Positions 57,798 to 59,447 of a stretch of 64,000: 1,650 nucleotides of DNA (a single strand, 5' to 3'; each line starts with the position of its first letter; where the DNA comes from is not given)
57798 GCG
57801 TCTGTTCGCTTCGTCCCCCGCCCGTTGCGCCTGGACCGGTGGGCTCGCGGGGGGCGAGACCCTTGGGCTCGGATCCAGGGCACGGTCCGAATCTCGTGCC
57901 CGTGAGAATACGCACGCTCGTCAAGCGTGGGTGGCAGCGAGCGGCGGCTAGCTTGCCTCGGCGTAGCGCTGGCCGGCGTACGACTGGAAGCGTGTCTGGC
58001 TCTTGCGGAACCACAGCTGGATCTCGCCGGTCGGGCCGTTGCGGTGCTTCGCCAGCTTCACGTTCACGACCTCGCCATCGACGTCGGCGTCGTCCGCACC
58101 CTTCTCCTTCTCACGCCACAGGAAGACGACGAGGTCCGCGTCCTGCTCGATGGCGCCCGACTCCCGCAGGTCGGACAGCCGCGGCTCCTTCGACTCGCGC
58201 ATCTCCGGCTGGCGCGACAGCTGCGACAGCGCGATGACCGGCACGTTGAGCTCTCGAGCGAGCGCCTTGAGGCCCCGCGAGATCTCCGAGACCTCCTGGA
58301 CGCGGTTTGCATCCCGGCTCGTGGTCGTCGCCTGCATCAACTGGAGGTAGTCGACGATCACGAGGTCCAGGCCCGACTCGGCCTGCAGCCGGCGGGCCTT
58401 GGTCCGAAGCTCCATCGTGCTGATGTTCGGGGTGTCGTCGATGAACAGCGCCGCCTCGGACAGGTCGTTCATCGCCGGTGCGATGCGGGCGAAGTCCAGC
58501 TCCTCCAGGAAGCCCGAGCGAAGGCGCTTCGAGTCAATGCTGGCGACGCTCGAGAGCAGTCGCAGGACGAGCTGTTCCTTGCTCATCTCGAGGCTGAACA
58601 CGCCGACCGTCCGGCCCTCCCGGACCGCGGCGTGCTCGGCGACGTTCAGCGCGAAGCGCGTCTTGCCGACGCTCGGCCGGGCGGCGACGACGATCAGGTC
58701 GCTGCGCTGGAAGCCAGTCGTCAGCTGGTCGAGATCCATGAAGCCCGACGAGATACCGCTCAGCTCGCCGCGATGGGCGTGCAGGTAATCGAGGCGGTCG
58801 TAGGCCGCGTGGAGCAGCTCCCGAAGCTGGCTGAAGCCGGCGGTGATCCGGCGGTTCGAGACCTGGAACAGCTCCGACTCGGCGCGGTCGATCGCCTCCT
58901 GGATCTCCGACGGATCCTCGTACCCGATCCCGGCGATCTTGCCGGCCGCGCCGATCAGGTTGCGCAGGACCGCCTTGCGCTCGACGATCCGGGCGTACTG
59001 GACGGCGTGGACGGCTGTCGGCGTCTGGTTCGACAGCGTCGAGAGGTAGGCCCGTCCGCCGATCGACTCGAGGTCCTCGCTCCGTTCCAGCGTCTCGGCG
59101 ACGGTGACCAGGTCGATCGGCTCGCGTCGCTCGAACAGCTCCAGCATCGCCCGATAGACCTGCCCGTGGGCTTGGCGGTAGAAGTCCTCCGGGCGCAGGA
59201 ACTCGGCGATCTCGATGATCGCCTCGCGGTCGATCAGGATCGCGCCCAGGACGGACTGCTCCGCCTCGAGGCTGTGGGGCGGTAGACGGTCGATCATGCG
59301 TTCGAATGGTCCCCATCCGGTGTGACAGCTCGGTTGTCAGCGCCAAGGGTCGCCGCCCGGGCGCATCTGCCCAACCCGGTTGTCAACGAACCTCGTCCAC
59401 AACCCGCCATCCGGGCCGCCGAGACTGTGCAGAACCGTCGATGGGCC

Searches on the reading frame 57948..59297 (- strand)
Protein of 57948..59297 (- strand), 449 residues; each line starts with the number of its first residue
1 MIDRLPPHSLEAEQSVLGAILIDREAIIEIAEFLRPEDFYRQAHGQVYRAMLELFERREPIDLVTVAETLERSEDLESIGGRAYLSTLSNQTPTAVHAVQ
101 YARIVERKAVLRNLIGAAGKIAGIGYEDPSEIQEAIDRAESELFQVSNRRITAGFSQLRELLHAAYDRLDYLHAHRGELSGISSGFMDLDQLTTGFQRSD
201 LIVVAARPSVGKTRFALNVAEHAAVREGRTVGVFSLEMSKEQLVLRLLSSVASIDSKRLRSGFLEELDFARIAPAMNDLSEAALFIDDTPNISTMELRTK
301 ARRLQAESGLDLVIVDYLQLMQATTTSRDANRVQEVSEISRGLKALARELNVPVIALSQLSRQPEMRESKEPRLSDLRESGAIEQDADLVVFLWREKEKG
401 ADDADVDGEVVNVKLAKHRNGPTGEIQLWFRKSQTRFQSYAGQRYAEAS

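Call 5: search_protein_families(library=pfam, proteins=[window:57948-59297:-])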
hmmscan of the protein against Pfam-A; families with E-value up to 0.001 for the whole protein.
window:57948-59297:- (449 aa): 3 families
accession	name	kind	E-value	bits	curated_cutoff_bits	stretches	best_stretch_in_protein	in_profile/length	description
PF03796.21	DnaB_C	-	2.4e-103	345.4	27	1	181-438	1-254/255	DnaB-like helicase C terminal domain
PF00772.26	DnaB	-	1.5e-37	128.2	23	1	6-106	2-102/103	DnaB-like helicase N terminal domain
PF13481.12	AAA_25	-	2.3e-10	40.9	27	1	191-361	24-191/195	AAA domain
